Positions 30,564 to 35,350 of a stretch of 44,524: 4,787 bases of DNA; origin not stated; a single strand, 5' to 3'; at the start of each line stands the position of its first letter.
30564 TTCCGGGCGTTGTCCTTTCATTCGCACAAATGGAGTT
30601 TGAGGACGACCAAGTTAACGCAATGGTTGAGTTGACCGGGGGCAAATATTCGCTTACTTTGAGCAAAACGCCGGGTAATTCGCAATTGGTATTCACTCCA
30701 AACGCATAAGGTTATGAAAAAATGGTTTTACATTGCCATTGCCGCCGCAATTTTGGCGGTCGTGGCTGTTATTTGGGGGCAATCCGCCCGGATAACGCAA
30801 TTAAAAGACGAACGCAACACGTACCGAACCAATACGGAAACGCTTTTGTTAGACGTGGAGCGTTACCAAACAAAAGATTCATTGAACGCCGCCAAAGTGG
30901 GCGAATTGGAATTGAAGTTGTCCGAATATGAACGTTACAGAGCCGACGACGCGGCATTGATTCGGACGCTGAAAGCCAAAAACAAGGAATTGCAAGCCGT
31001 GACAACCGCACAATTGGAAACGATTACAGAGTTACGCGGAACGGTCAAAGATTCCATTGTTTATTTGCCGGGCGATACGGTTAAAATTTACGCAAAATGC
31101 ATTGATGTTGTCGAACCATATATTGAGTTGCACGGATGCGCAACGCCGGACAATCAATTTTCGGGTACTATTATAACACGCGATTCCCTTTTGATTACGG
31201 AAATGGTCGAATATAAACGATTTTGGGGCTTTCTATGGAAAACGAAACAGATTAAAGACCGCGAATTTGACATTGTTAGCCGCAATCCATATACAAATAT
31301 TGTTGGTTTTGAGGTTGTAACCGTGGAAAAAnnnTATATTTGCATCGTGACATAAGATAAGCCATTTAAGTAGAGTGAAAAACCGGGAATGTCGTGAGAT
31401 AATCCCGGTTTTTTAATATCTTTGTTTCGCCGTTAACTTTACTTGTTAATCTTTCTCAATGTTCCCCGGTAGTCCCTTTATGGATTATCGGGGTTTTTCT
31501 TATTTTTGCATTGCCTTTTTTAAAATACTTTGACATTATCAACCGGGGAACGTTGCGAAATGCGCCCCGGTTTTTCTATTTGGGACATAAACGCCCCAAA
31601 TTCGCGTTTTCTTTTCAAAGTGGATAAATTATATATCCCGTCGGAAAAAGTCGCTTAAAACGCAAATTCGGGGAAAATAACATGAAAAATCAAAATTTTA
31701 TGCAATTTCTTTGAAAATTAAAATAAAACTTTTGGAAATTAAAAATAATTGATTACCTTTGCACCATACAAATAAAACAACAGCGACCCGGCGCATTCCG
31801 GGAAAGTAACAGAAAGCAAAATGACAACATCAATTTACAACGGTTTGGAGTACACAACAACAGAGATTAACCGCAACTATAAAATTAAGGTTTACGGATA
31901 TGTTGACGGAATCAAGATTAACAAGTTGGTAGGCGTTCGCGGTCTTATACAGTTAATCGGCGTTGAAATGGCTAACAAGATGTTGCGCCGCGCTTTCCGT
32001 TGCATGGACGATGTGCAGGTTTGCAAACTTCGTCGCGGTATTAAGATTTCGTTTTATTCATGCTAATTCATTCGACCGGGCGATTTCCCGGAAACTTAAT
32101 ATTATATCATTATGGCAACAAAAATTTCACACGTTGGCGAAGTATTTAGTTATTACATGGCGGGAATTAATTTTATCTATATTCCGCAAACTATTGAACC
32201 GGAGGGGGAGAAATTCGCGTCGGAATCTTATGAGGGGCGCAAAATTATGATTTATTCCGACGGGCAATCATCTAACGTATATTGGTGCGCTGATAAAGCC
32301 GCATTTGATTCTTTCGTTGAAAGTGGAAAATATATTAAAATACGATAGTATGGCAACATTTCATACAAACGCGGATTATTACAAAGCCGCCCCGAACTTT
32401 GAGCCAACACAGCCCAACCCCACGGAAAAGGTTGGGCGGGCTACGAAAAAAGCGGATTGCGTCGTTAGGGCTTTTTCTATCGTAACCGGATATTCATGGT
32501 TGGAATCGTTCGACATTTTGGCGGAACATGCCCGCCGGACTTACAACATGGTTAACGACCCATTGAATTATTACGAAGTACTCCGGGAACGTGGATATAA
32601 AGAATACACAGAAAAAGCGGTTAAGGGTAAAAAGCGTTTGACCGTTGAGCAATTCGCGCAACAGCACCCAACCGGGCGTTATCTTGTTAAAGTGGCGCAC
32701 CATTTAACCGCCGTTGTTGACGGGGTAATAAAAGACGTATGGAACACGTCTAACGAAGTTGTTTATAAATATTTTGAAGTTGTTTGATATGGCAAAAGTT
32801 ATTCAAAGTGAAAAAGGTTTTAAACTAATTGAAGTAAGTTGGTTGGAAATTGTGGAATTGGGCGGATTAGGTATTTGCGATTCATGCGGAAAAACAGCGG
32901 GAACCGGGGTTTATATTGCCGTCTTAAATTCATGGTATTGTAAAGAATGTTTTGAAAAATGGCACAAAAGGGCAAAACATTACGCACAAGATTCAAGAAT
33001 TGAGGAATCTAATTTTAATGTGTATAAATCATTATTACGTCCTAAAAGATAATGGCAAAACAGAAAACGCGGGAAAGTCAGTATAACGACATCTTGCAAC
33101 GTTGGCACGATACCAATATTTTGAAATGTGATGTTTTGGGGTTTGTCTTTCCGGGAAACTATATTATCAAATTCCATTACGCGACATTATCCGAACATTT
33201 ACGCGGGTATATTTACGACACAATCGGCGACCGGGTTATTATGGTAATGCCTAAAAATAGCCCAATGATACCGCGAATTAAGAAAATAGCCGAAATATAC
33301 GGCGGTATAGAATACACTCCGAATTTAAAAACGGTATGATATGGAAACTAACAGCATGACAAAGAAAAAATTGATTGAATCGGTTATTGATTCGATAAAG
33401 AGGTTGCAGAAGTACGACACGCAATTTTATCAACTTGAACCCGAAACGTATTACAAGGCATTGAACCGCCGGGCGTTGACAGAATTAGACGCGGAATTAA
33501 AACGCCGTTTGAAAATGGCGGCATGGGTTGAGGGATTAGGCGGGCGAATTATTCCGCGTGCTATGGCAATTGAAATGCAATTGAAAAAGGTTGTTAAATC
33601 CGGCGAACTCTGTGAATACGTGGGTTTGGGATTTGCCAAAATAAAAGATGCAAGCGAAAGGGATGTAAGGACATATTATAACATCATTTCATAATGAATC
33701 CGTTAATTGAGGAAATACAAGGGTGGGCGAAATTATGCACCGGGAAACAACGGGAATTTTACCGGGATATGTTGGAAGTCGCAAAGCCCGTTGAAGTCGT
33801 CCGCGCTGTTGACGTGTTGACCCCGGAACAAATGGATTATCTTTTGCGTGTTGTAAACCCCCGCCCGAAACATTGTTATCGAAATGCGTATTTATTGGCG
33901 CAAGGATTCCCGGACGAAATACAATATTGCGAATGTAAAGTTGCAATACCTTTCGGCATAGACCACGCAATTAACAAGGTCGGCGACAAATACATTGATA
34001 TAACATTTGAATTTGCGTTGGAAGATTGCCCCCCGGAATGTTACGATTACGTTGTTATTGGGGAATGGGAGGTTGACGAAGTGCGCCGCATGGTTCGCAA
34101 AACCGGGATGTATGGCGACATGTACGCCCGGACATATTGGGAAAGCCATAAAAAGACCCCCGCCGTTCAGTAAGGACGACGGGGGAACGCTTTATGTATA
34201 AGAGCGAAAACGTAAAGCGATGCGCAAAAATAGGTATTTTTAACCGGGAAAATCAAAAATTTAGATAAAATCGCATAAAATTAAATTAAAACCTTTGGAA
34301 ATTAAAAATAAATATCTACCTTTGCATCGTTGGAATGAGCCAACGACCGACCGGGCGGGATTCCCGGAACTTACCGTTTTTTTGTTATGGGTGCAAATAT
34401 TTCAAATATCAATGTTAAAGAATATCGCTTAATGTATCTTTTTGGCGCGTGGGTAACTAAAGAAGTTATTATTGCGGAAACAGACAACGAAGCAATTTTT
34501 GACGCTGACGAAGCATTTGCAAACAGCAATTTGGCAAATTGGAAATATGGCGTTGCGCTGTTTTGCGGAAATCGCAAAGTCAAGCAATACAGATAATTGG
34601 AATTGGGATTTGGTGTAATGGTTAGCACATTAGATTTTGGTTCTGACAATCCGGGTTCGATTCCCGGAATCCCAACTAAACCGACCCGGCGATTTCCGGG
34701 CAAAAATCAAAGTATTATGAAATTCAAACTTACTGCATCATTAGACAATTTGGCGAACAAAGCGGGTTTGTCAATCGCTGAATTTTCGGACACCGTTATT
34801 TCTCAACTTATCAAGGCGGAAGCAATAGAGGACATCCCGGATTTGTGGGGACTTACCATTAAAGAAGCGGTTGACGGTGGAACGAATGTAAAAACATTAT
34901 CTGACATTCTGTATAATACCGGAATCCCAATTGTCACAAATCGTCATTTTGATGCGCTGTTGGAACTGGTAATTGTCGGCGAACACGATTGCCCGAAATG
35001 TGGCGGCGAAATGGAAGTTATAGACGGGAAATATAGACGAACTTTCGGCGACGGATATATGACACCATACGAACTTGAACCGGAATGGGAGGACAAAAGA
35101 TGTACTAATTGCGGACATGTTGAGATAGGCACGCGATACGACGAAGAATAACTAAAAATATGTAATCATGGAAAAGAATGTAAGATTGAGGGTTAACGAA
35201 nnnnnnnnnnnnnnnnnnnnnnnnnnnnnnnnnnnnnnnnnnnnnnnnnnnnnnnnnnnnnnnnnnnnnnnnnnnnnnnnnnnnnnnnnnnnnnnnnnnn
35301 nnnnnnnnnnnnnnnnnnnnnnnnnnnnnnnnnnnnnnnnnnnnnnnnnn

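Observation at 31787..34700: Eight-copy GC hairpin placed 16-20 nt upstream of early-gene start codons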

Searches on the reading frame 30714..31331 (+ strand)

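Call 36: search_protein_families(library=pfam, max_evalue=0.01, proteins=[window:30714-31331:+])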
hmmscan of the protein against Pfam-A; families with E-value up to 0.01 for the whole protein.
window:30714-31331:+ (206 aa): 2 families
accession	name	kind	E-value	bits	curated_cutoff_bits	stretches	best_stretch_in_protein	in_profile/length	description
PF20186.3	DUF6549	-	6.6e-34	117.7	27.4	1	31-206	2-167/167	Family of unknown function (DUF6549)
PF03954.19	Lectin_N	-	0.0012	19.2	28.3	1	6-97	41-134/140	Hepatic lectin, N-terminal domain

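Call 37: search_protein_families(library=phrogs, max_evalue=0.001, proteins=[window:30714-31331:+])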
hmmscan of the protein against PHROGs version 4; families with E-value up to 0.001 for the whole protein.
window:30714-31331:+ (206 aa): 1 family
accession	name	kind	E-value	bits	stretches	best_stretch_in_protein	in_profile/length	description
phrog_14010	-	unknown function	9.2e-41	140.7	1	7-206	7-197/197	-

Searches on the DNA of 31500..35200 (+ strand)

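Call 9: search_dna_similar(query=window:31500-35200:+, collection=phages, mode=distant, max_rows=30)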
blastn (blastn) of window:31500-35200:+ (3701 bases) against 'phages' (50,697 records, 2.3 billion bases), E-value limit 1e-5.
Records with a match: 8; places in all: 9; records where one place covers at least 80% of the query: 0.
Best place of each record, by identity: 80-90% 1; 60-80% 7.
By first word of the organism name: Bacteroides 2; Parabacteroides 2; Bacteriophage 2; Alistipes 1; Elizabethkingia 1.
By host as written in the record: - 2; Bacteroides koreensis HM3 1; Parabacteroides distasonis APCS2/PD 1; Bacteroides uniformis MB20-85 1; Parabacteroides distasonis DA491 1; Alistipes shahii DA73 1; Elizabethkingia anophelis 1.
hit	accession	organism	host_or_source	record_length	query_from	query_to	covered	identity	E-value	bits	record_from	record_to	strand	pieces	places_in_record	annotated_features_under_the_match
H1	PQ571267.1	Bacteroides phage BKO1-3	Bacteroides koreensis HM3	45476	122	3616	18%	70.4%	1e-45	290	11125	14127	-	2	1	DUF3268 family zinc-finger domain-containing protein | head-tail adaptor Ad1 | hypothetical protein (x3) | ribosomal large subunit pseudouridine synthase B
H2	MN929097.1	Parabacteroides phage PDS1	Parabacteroides distasonis APCS2/PD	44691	114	3618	17%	72.7%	2e-35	347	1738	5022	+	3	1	hypothetical protein (x6) | protein of unknown function DUF3873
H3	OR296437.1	Bacteroides phage C1_85S2P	Bacteroides uniformis MB20-85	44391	105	3618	18%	71.5%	4e-25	305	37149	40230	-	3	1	hypothetical protein (x6)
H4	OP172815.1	Parabacteroides phage PD491P1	Parabacteroides distasonis DA491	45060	114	3618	13%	72.3%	2e-35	253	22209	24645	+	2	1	hypothetical protein (x6)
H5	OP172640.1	Alistipes phage AS73P1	Alistipes shahii DA73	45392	120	625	14%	65.5%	7e-16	93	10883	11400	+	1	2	hypothetical protein (x2)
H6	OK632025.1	Elizabethkingia phage TCUEAP2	Elizabethkingia anophelis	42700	1290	1537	7%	70.5%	2e-23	118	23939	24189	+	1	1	hypothetical protein (x2)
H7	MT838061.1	Bacteriophage sp.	human fecal samples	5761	3102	3181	2%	80.0%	7e-10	73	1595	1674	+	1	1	record has no annotation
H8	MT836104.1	Bacteriophage sp.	human fecal samples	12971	3103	3180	2%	78.2%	4e-6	62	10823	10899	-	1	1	record has no annotation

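Call 39: search_rna_families(source=window, start=31700, end=34760, threshold=evalue, max_evalue=10)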
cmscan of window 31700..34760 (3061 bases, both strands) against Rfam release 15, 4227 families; matches with E-value up to 10: 3.
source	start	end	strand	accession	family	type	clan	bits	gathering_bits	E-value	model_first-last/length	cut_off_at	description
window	34604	34675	+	RF00005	tRNA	Gene; tRNA;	CL00001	64.6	29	4.7e-13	1-71/71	no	tRNA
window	32975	33021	-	RF01158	SNORD108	Gene; snRNA; snoRNA; CD-box;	-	18.7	46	4.2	1-71/71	no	Small nucleolar RNA SNORD108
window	32078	32152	-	RF01706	Gut-1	Gene; sRNA;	-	18.2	50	3.6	1-77/77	no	Gut-1 RNA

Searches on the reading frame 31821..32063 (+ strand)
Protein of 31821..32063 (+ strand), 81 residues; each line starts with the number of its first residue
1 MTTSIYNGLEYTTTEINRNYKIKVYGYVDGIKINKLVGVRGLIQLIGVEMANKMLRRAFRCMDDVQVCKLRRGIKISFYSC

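Call 23: find_related_loci(query=window:31821-32063:+, collection=viral_contigs, flank=4000)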
Query window:31821-32063:+ (81 aa) in viral_contigs; peptide patterns used: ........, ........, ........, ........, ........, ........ (x = any residue, [..] = any of these).
198 stretches matched a pattern; 186 encode a relative of the query (tblastn E <= 1e-3); the best 80 are kept; 80 distinct loci.
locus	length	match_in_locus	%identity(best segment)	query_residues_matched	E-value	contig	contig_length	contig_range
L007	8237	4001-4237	77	1-79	7e-37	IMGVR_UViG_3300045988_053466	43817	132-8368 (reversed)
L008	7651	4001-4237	78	1-79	1e-36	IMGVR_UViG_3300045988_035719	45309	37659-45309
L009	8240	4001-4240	76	1-80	1e-36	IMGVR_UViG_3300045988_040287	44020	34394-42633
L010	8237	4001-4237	78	1-79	1e-36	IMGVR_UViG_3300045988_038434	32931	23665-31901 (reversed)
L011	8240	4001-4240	76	1-80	2e-36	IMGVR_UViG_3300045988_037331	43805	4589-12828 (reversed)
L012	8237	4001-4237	77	1-79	3e-36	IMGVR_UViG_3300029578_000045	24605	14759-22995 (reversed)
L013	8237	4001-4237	77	1-79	3e-36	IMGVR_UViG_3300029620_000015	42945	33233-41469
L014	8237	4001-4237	77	1-79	3e-36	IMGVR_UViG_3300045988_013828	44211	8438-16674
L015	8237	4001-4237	77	1-79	3e-36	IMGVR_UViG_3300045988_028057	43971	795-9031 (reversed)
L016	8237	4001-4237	77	1-79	3e-36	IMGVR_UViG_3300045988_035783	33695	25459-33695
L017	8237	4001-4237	77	1-79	3e-36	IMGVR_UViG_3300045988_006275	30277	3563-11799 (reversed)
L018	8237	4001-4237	77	1-79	3e-36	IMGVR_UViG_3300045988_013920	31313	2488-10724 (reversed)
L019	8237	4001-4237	77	1-79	3e-36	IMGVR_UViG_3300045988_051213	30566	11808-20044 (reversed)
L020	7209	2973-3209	77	1-79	3e-36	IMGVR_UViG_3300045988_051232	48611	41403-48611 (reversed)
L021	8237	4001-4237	77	1-79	3e-36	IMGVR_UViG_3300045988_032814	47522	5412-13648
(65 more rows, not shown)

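Call 36: search_protein_families(library=pfam, max_evalue=0.01, proteins=[window:31821-32063:+])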
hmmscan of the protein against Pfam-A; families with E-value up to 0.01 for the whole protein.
window:31821-32063:+ (81 aa): 0 families

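Call 37: search_protein_families(library=phrogs, max_evalue=0.001, proteins=[window:31821-32063:+])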
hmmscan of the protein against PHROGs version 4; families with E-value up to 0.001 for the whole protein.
window:31821-32063:+ (81 aa): 1 family
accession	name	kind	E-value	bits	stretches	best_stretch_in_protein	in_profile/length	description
phrog_32997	-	unknown function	3.1e-33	114.8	1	1-80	1-81/82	-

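Call 76: find_homologous_proteins(query=window:31821-32063:+, max_evalue=0.001)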
Query window:31821-32063:+ (81 aa): 204 proteins with E <= 0.001 among 204 candidates; the best 120 are listed.
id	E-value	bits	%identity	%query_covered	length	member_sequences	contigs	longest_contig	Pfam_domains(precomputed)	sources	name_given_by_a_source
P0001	1.9e-45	169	99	100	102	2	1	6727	-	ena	-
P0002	1.1e-44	167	98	100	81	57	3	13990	-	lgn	-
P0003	1.5e-44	167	98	100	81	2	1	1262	-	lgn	-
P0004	4.1e-44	165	96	100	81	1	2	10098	-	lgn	-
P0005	7.6e-41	155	89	100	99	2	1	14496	-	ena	-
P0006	3.2e-39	150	89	100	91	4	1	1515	-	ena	-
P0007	3.1e-38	146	84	100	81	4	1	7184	-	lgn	-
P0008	9.1e-37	142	84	99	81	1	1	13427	-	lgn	-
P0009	8.5e-34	132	79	99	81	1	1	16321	-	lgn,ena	-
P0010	2.0e-33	131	80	94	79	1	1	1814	-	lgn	-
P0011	4.5e-33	130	77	98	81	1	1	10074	-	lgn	-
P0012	5.1e-33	130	77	98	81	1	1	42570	-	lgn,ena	-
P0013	7.2e-33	129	77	98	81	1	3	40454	-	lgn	-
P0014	1.3e-32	129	77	98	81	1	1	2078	-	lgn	-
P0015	2.2e-32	128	76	98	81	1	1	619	-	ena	-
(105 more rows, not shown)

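Call 81: predict_structure(alignment_id=A3)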
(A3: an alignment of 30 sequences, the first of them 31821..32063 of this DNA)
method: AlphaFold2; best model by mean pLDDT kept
length: 81 residues; sequences in the alignment: 30
mean_pLDDT: 84.4   pTM: 0.69
mean pLDDT of the five models: 84.4, 84.0, 83.6, 82.5, 81.3
residues with pLDDT >= 90: 16; 70-90: 57; 50-70: 6; < 50: 2
segments of 3 or more residues with pLDDT < 50: none
pLDDT, mean of each block of 10 residues (from residue 1): 62 87 89 90 88 89 83 88 82
secondary structure, 60 per line:
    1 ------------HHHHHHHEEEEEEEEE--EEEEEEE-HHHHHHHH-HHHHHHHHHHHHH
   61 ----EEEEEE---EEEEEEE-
elements in order: H13-19 E20-28 E31-37 H39-46 H48-60 E65-70 E74-80

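Call 83: fold_search(model_id=the predicted structure, library=pdb)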
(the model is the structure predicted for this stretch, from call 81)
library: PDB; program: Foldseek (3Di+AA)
matches with E <= 10: 389; with E <= 0.001: 0
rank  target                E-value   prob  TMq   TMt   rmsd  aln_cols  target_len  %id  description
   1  4v61_AC               2.2e-01  0.30  0.31  0.14   8.5        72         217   14  Homology model for the Spinach chloroplast 30S subunit fitted to 9.4A cryo-EM map of the 70S chlororibosome. (released 2014-07-09)
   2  6u62_H                2.2e-01  0.28  0.29  0.27  11.4        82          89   15  Raptor-Rag-Ragulator complex (released 2019-10-30)
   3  9mt4_Q                2.3e-01  0.07  0.16  0.05  13.9        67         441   15  Connector structure of phage JohannRWettstein (Bas63) (released 2025-11-19)
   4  7fao_A                2.8e-01  0.09  0.19  0.17  11.8        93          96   12  Top7 surface mutant K42A Q43A K46A K57S K58S, and I68R (released 2022-05-18)
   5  2jvf_MODEL_1_A        3.1e-01  0.16  0.27  0.25  11.1        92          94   18  Solution structure of M7, a computationally-designed artificial protein (released 2008-08-12)
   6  8env_A                3.8e-01  0.05  0.17  0.05  13.7        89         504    6  In situ cryo-EM structure of Pseudomonas phage E217 tail baseplate in C6 map (released 2023-07-26)
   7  8zwc_B                5.1e-01  0.18  0.31  0.08  13.5        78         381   10  Cryo-EM Structure of the BLOC-3 complex (released 2025-12-17)
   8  6okv_D                5.1e-01  0.09  0.22  0.09  12.6        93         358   11  PilT4 from Geobacter metallireducens bound to AMP-PNP: C2ccocco conformation (released 2019-11-20)
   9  1qys                  5.8e-01  0.15  0.28  0.25  11.3        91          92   11  Crystal structure of Top7: A computationally designed protein with a novel fold (released 2003-11-25)
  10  2gjx_A                6.2e-01  0.09  0.18  0.04  10.1        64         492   12  Crystallographic structure of human beta-Hexosaminidase A (released 2006-06-20)
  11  6ojz_D                7.4e-01  0.08  0.22  0.09  12.8        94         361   11  PilT4 from Geobacter metallireducens bound to ADP with partial occupancy: C3ocococ conformation (released 2019-11-20)
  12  2v3s_A                8.4e-01  0.28  0.41  0.36   5.0        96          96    8  Structural insights into the recognition of substrates and activators by the OSR1 kinase (released 2007-07-03)
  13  4v7e_CU               8.4e-01  0.08  0.23  0.18  10.1        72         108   10  Model of the small subunit RNA based on a 5.5 A cryo-EM map of Triticum aestivum translating 80S ribosome (released 2014-07-09)
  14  6wj2_E                8.9e-01  0.18  0.33  0.30  10.3        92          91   10  CryoEM structure of the SLC38A9-RagA-RagC-Ragulator complex in the pre-GAP state (released 2020-09-02)
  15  7jil_h                9.5e-01  0.16  0.33  0.15   8.9        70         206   14  70S ribosome Flavobacterium johnsoniae (released 2020-12-02)
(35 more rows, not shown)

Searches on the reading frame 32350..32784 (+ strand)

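Call 36: search_protein_families(library=pfam, max_evalue=0.01, proteins=[window:32350-32784:+])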
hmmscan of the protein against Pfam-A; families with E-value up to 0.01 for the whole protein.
window:32350-32784:+ (145 aa): 0 families

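Call 37: search_protein_families(library=phrogs, max_evalue=0.001, proteins=[window:32350-32784:+])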
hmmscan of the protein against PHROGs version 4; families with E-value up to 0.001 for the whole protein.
window:32350-32784:+ (145 aa): 2 families
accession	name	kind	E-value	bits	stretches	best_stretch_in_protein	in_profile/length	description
phrog_3754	-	unknown function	1.6e-22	81.3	1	32-144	19-143/145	-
phrog_15863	-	unknown function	5e-05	23.8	1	33-139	14-115/312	-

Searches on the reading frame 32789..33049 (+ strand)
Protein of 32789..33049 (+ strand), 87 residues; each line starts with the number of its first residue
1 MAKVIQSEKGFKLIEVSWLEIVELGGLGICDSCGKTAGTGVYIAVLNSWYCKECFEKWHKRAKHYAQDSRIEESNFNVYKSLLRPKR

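Call 74: search_protein_families(library=pfam, max_evalue=0.01, proteins=[window:32789-33049:+])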
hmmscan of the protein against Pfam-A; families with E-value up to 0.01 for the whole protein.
window:32789-33049:+ (87 aa): 0 families

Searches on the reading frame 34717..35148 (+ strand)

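Call 36: search_protein_families(library=pfam, max_evalue=0.01, proteins=[window:34717-35148:+])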
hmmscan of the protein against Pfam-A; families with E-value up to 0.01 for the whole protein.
window:34717-35148:+ (144 aa): 2 families
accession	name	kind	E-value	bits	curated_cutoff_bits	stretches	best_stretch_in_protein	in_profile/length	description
PF07754.17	HVO_2753_ZBP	-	0.001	19.3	33.2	0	89-116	16-42/46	Small zinc finger protein HVO_2753-like, Zn-binding pocket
PF09297.16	Zn_ribbon_NUD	-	0.0075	16.4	24.8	0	92-104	6-18/32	NADH pyrophosphatase zinc ribbon domain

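Call 37: search_protein_families(library=phrogs, max_evalue=0.001, proteins=[window:34717-35148:+])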
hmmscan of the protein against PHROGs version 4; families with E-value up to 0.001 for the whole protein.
window:34717-35148:+ (144 aa): 0 families
